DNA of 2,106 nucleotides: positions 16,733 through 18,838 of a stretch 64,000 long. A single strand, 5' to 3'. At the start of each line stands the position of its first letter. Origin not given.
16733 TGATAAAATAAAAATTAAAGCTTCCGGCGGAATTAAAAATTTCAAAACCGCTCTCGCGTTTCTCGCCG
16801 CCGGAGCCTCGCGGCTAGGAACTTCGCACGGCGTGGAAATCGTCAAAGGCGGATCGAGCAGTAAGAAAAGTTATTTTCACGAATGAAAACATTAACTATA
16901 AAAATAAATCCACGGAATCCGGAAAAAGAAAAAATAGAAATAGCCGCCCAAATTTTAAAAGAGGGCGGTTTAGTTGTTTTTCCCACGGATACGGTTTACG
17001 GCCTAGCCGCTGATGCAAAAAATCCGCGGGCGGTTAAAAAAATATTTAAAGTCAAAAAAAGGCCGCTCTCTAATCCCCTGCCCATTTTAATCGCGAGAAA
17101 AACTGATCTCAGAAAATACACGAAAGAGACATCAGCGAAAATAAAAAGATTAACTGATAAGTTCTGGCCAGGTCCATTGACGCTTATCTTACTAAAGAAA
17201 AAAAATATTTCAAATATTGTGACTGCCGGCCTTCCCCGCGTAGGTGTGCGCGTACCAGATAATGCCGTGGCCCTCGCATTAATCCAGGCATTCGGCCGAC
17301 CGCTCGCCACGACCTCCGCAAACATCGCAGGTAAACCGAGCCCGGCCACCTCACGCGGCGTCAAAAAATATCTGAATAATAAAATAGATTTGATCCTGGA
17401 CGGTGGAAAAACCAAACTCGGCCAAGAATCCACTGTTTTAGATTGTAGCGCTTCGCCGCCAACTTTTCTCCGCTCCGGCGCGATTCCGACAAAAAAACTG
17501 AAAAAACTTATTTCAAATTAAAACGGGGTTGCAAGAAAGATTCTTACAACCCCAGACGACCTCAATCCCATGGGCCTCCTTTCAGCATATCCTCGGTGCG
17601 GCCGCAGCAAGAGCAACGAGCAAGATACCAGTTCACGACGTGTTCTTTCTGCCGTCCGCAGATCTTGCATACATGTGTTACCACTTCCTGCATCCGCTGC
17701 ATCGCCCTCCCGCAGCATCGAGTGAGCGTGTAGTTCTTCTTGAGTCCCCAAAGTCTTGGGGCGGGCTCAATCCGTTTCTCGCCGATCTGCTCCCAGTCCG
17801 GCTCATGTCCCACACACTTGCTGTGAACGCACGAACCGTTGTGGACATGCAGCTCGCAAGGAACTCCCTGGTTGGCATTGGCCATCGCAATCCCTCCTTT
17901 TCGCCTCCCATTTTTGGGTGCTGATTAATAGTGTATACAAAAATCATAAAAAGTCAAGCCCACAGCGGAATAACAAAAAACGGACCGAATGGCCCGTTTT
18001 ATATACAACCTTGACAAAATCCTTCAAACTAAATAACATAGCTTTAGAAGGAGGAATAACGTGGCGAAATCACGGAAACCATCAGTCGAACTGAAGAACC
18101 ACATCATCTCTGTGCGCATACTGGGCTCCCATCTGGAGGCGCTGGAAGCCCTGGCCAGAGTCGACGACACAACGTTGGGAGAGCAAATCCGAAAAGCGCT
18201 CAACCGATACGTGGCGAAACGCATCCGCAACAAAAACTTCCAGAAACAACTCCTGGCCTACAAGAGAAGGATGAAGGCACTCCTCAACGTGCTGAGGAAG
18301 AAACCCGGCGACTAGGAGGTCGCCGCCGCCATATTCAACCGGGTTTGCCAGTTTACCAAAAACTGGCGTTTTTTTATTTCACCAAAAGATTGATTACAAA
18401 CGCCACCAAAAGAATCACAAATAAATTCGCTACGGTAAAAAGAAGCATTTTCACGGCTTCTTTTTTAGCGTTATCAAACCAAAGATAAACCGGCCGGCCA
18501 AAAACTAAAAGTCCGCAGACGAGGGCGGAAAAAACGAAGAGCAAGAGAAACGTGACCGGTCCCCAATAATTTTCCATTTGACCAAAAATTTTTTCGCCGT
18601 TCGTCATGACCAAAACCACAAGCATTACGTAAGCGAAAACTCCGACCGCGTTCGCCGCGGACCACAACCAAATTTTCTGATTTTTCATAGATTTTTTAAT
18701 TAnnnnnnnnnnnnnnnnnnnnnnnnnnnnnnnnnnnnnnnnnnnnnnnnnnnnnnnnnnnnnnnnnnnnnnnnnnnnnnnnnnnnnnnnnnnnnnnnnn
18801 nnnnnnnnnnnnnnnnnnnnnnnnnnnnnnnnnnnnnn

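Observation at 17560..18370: GC-rich island a: divergent Cys-rich protein / RHH pair with consensus promoters and strong SD sites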

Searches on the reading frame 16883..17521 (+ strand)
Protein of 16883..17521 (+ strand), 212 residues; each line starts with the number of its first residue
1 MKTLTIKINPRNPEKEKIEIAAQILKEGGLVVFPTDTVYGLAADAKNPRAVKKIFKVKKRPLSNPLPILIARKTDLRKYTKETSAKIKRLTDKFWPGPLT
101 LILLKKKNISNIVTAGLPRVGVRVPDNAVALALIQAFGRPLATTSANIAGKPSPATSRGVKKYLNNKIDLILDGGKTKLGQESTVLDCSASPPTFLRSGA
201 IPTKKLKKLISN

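Call 4: search_protein_families(library=pfam, proteins=[window:16883-17521:+], max_evalue=1)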
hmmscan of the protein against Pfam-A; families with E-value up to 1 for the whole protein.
window:16883-17521:+ (212 aa): 1 family
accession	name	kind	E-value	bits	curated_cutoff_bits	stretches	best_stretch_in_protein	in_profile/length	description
PF01300.24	Sua5_yciO_yrdC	-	5e-62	209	25.1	1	23-199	1-178/178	Telomere recombination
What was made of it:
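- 16883..17521 (+): Host tsaC (Sua5/YciO/YrdC) gene. It marks the left border, and the insert begins right after its stop codon. Pfam PF01300, E=5e-62 (call 4).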

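Call 16: find_related_loci(query=window:16883-17521:+, collection=genome_contigs, flank=6000)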
Query window:16883-17521:+ (212 aa) in genome_contigs; peptide patterns used: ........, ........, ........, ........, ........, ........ (x = any residue, [..] = any of these).
599 stretches matched a pattern (row limit reached: there are more); 25 encode a relative of the query (tblastn E <= 1e-3); 25 distinct loci.
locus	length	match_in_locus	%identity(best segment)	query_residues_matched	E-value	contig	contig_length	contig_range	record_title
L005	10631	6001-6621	70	1-207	1e-90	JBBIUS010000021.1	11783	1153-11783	MAG: Candidatus Falkowbacteria bacterium isolate ETS170220_bin_59 NODE_4833_length_11783_cov_2.58596, whole genome shotg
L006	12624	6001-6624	71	3-206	2e-85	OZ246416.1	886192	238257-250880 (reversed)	MAG: uncultured Gammaproteobacteria bacterium isolate binchicken_co266_193 genome assembly, chromosome: 1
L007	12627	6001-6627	68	1-210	1e-84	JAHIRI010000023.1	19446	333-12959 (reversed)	MAG: Patescibacteria group bacterium isolate MM_PC_MetaG.mb.12 MM_PC_MetaG.mb.12_k141_544981, whole genome shotgun seque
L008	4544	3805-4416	53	1-206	1e-66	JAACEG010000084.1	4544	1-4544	MAG: Lysobacteraceae bacterium isolate OTbin.42 scaffold_31198, whole genome shotgun sequence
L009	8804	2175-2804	50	1-210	5e-64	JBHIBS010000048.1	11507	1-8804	MAG: bacterium isolate K_1_bin.22 NODE_1275_length_11507_cov_12.123908, whole genome shotgun sequence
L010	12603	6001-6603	49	12-212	3e-59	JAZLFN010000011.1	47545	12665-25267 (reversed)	MAG: Clostridia bacterium isolate T1900045004_TA20190066.MAGScoT_cleanbin_000003 SGB_4335_k141_1195688, whole genome sho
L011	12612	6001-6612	44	4-207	1e-53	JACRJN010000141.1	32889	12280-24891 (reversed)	MAG: Candidatus Schekmanbacteria bacterium isolate NC_groundwater_1830_Pr3_B-0.1um_47_19 SR-2_scaffold_141_2791634, whol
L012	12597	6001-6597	43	6-211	5e-50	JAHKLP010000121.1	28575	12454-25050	MAG: Methanobacterium sp. isolate MAG 286 R3_Bin_00213_2_000000000040, whole genome shotgun sequence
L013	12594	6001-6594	45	15-211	2e-49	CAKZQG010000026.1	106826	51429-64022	MAG TPA_asm: uncultured bacterium isolate SRR5214706_bin.133_CONCOCT_v1.1_MAG genome assembly, contig: ERZ1744544.93, wh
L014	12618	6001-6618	41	3-212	2e-49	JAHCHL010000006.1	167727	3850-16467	MAG: Fimbriimonadales bacterium isolate TGS_ARM1 ARM1_6, whole genome shotgun sequence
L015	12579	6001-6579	46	17-210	6e-48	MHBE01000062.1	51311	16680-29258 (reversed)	MAG: Lentisphaerae bacterium GWF2_38_69 gwf2_scaffold_813, whole genome shotgun sequence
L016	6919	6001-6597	42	3-209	2e-47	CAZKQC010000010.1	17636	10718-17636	MAG TPA_asm: uncultured Planctomycetales bacterium isolate SRP098346_co1_321 genome assembly, contig: NODE_3286_length_1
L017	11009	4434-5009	43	18-209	7e-47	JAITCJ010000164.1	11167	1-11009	MAG: Holophagales bacterium isolate Nl494_bin27 k119_186144, whole genome shotgun sequence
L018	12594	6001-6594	45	18-211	5e-43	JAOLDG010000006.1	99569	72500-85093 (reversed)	Hyphomicrobiales bacterium isolate AH-657-K06 AH-657-K06_NODE_6, whole genome shotgun sequence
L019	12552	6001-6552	44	6-186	6e-42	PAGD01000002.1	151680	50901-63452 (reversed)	MAG: Rhodobiaceae bacterium isolate MED801 1285, whole genome shotgun sequence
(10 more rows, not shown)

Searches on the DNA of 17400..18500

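Call 94: search_rna_families(source=window, start=17400, end=18500, threshold=evalue, max_evalue=1)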
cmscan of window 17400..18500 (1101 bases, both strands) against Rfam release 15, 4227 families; matches with E-value up to 1: 3.
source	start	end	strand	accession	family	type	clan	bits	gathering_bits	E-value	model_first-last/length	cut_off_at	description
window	17441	17557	-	RF02322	TtnuHACA15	Gene; snRNA; snoRNA; HACA-box;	-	22.6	100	0.31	1-117/117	no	Tetrahymena snoRNA TtnuHACA15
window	18360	18429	+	RF00032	Histone3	Cis-reg;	-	22.2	34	0.0021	1-46/46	no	Histone 3' UTR stem-loop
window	18362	18464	+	RF02728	HrrF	Gene; sRNA;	-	21.6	77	0.41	1-116/116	no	Haemophilus regulatory RNA responsive to iron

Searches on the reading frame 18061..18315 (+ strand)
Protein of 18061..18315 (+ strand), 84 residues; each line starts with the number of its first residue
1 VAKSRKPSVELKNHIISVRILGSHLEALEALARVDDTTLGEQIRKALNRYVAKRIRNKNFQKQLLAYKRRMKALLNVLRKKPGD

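Call 4: search_protein_families(library=pfam, proteins=[window:18061-18315:+], max_evalue=1)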
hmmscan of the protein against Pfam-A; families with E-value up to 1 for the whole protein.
window:18061-18315:+ (84 aa): 4 families
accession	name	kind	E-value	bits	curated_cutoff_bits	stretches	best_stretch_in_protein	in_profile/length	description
PF22023.1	Pus10_THUMP_arc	-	0.0058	17.2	28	1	9-58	12-61/78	Pus10 THUMP domain, archaeal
PF01402.27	RHH_1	-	0.018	15.5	20.5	1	16-53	2-39/39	Ribbon-helix-helix protein, copG family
PF00771.25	FHIPEP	-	0.027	13.4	29.1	1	14-75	516-580/657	FHIPEP family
PF19807.5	DUF6290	-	0.12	13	27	1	15-47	3-35/72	Family of unknown function (DUF6290)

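Call 5: search_protein_families(library=phrogs, proteins=[window:18061-18315:+], max_evalue=1)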
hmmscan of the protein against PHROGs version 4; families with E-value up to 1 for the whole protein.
window:18061-18315:+ (84 aa): 6 families
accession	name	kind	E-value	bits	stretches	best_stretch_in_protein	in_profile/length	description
phrog_876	-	transcription regulation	0.00025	21.7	1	4-75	58-130/239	transcriptional repressor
phrog_22139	-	unknown function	0.00096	20.3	1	1-48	16-62/66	-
phrog_7325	-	transcription regulation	0.046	14.8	1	13-62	56-106/151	CopG-like transcriptional repressor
phrog_32753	-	unknown function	0.051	14.3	1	49-74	26-50/59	-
phrog_21610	-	unknown function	0.068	14.3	1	30-79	71-120/143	-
phrog_6506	-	transcription regulation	0.085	13.9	1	18-58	14-54/59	Arc-like repressor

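Call 12: find_homologous_proteins(query=window:18061-18315:+, max_evalue=0.01)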
Query window:18061-18315:+ (84 aa): 1 proteins with E <= 0.01 among 2 candidates.
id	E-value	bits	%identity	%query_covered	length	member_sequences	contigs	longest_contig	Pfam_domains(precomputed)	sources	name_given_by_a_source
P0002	1.4e-44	166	99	100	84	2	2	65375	-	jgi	jgi:hypothetical protein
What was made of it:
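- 18061..18315 (+): The 84-aa orphan ribbon-helix-helix-like protein with a basic C-terminal helix. There is no homologue in 5.8 billion clusters apart from itself (call 12).
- Closest known: Ribbon-helix-helix repressors. Different: There is no detectable sequence relative (call 12).
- The RHH gene shows the same bias but has no family at all (call 12).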

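Call 47: search_protein_families(library=ncbifam, proteins=[window:18061-18315:+], max_evalue=1)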
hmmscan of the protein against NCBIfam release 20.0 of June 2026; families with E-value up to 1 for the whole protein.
window:18061-18315:+ (84 aa): 4 families
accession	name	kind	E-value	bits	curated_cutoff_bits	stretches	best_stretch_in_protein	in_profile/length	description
NF053762.1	aCcr1_fam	equivalog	0.013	15.4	60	1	15-51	2-38/38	aCcr1 family cell cycle regulator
NF011865.0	PRK15337.1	equivalog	0.02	13.3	800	1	14-65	540-593/686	EscV/YscV/HrcV family type III secretion system export apparatus protein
TIGR01398.1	FlhA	equivalog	0.032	12.5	772.1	1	11-76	528-595/678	flagellar biosynthesis protein FlhA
TIGR01399.1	hrcV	equivalog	0.13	10.7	692.25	1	13-62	529-580/677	type III secretion system export apparatus subunit SctV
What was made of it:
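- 18061..18315 (+): Several RHH-type profiles align to residues 4-75 (mostly 13-62): RHH_1 E=0.018, DUF6290 E=0.12, phrog_876 E=2.5e-4, CopG-like phrog_7325, Arc-like phrog_6506, and aCcr1 E=0.013 (calls 4, 5, 47).
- On Ribbon-helix-helix (Pfam RHH_1 / CopG-Arc-MetJ superfamily), for the 84-aa protein: Concordant weak hits: phrog_876 at 2.5e-4, CopG-like and Arc-like PHROGs (call 5), and aCcr1 at 0.013 (call 47).
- Closest known: Ribbon-helix-helix repressors. Same: Residues 13-53 follow the strand, helix, turn, helix pattern and align end to end with RHH_1, aCcr1, and the CopG-like and Arc-like PHROG models (calls 4, 5, 47).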

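Call 48: search_protein_families(library=padloc, proteins=[window:18061-18315:+], max_evalue=1)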
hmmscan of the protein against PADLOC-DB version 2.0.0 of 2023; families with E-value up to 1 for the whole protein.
window:18061-18315:+ (84 aa): 0 families

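Call 49: search_solved_structures(query=window:18061-18315:+, max_evalue=10, show_alignments=3)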
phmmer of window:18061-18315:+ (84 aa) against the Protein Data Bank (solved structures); distinct sequences matched with E-value up to 10: 14.
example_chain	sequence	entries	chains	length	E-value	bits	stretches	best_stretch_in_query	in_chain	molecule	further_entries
8eaw_a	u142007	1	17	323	0.0026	21.3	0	11-58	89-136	Capsid protein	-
3eq2_A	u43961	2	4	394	0.54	14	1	35-80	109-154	Probable two-component response regulator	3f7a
7qij_AA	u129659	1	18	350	0.6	13.8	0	13-59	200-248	Low calcium response locus protein D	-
28ym_A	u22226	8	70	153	0.73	13.6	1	11-58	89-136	Capsid protein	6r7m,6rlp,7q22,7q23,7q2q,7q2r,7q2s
1ei7_A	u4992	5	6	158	0.79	13.5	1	11-58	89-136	COAT PROTEIN | TMV COAT PROTEIN | TOBACCO MOSAIC VIRUS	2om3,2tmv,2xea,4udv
3j06_A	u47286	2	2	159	0.8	13.4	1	11-58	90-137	Coat protein | Capsid protein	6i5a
6sae_A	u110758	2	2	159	0.8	13.4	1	11-58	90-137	Capsid protein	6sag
4gqh_A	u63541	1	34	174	0.96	13.2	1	11-58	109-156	Capsid protein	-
1xap_A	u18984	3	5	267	1.2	12.9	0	19-47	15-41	Retinoic acid receptor beta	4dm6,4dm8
4jyg_A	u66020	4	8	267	1.2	12.9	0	19-47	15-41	Retinoic acid receptor beta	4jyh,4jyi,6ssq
7t3x_A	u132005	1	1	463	1.2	12.8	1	24-76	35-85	Serine/threonine-protein kinase PINK1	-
7t4m_A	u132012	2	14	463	1.3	12.8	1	24-76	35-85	Serine/threonine-protein kinase PINK1, putative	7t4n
7t4k_A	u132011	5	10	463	1.3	12.8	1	24-76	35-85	Serine/threonine-protein kinase PINK1, putative | Serine/threonine-protein kinase Pink1, mitochondrial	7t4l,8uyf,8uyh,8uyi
6eqi_C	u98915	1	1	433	1.3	12.7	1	25-76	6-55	Serine/threonine-protein kinase PINK1, putative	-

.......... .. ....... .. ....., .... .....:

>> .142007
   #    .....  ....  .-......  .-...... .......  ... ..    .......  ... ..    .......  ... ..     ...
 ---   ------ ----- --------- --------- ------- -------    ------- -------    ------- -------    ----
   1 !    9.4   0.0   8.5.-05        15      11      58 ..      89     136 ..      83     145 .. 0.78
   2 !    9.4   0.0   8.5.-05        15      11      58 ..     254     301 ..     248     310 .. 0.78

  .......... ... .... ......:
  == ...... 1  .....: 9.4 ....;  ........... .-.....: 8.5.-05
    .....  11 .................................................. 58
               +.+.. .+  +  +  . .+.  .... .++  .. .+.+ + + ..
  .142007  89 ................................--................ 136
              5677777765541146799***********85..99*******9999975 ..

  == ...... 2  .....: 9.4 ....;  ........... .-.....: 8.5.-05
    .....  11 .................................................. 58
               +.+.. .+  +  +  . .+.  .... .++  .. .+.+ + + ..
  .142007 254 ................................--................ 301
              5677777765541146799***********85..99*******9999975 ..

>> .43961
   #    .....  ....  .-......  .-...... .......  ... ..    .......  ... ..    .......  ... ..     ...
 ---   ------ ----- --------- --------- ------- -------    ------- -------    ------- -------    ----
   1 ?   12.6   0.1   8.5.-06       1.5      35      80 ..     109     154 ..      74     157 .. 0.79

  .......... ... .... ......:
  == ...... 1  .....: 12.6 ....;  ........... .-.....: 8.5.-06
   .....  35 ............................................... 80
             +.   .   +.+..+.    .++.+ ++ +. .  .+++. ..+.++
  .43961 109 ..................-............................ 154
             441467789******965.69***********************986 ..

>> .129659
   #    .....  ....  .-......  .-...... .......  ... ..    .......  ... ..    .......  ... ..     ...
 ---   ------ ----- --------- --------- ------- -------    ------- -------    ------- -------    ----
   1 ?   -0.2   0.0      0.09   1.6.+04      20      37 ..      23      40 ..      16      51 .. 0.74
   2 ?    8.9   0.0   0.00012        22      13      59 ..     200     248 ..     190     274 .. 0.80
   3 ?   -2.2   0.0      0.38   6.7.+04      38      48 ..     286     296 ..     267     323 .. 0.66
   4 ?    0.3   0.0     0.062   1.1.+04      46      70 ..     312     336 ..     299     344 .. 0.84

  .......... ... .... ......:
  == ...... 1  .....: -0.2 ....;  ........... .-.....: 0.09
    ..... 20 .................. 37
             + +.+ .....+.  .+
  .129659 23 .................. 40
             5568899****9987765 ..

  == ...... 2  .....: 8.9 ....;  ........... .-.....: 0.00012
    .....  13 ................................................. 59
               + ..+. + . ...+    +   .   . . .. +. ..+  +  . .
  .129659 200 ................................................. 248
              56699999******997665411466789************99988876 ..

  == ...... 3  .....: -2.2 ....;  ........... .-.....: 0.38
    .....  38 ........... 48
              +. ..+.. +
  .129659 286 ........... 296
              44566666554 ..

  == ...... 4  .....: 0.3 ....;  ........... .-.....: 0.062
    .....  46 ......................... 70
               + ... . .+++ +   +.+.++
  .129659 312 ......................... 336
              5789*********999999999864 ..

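Call 52: search_dna_similar(query=window:18061-18315:+, collection=phages, mode=protein, max_evalue=1)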
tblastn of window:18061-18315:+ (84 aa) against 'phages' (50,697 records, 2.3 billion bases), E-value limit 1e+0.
No match.

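Call 59: predict_structure(protein=window:18061-18315:+)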
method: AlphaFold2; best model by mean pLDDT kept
length: 84 residues; sequences in the alignment: 1
mean_pLDDT: 70.8   pTM: 0.40
mean pLDDT of the five models: 70.8, 70.7, 64.6, 63.1, 58.7
residues with pLDDT >= 90: 0; 70-90: 46; 50-70: 34; < 50: 4
segments of 3 or more residues with pLDDT < 50: 1-3
pLDDT, mean of each block of 10 residues (from residue 1): 55 61 69 70 81 80 80 77 56
secondary structure, 60 per line:
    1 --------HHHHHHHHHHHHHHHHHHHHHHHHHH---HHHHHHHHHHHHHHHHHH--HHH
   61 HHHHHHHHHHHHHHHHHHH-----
elements in order: H9-34 H38-55 H58-79
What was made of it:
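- On Ribbon-helix-helix (Pfam RHH_1 / CopG-Arc-MetJ superfamily), for the 84-aa protein: The single-sequence AlphaFold monomer is all-helical with pLDDT 71 (call 59).
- A single-sequence AlphaFold run gave an all-helical, low-confidence model (pLDDT 71, call 59).
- Tried and rejected: Single-sequence AlphaFold of the RHH protein was uninformative (call 59).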

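Call 74: find_related_loci(query=window:18061-18315:+, collection=viral_contigs, flank=5000)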
Query window:18061-18315:+ (84 aa) in viral_contigs; peptide patterns used: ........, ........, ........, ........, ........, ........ (x = any residue, [..] = any of these).
24 stretches matched a pattern, but none encodes a relative of the query by tblastn (E <= 1e-3).

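Call 76: search_dna_similar(query=window:18061-18315:+, collection=plasmids, mode=protein, max_evalue=1)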
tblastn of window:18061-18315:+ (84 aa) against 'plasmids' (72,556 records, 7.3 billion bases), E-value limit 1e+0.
No match.

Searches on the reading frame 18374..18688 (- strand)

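Call 4: search_protein_families(library=pfam, proteins=[window:18374-18688:-], max_evalue=1)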
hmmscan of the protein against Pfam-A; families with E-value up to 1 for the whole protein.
window:18374-18688:- (104 aa): 3 families
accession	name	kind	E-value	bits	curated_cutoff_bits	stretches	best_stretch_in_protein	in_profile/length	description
PF17561.7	TssO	-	0.066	13.8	29.2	1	37-73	3-40/148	Type VI secretion system, TssO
PF15420.11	Abhydrolase_9_N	-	0.26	11.7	27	1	5-103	48-148/208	Alpha/beta-hydrolase family N-terminus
PF02990.21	EMP70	-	0.35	9.9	27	1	6-103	259-353/517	Endomembrane protein 70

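Call 47: search_protein_families(library=ncbifam, proteins=[window:18374-18688:-], max_evalue=1)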
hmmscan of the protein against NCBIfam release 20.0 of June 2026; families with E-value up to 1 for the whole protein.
window:18374-18688:- (104 aa): 0 families
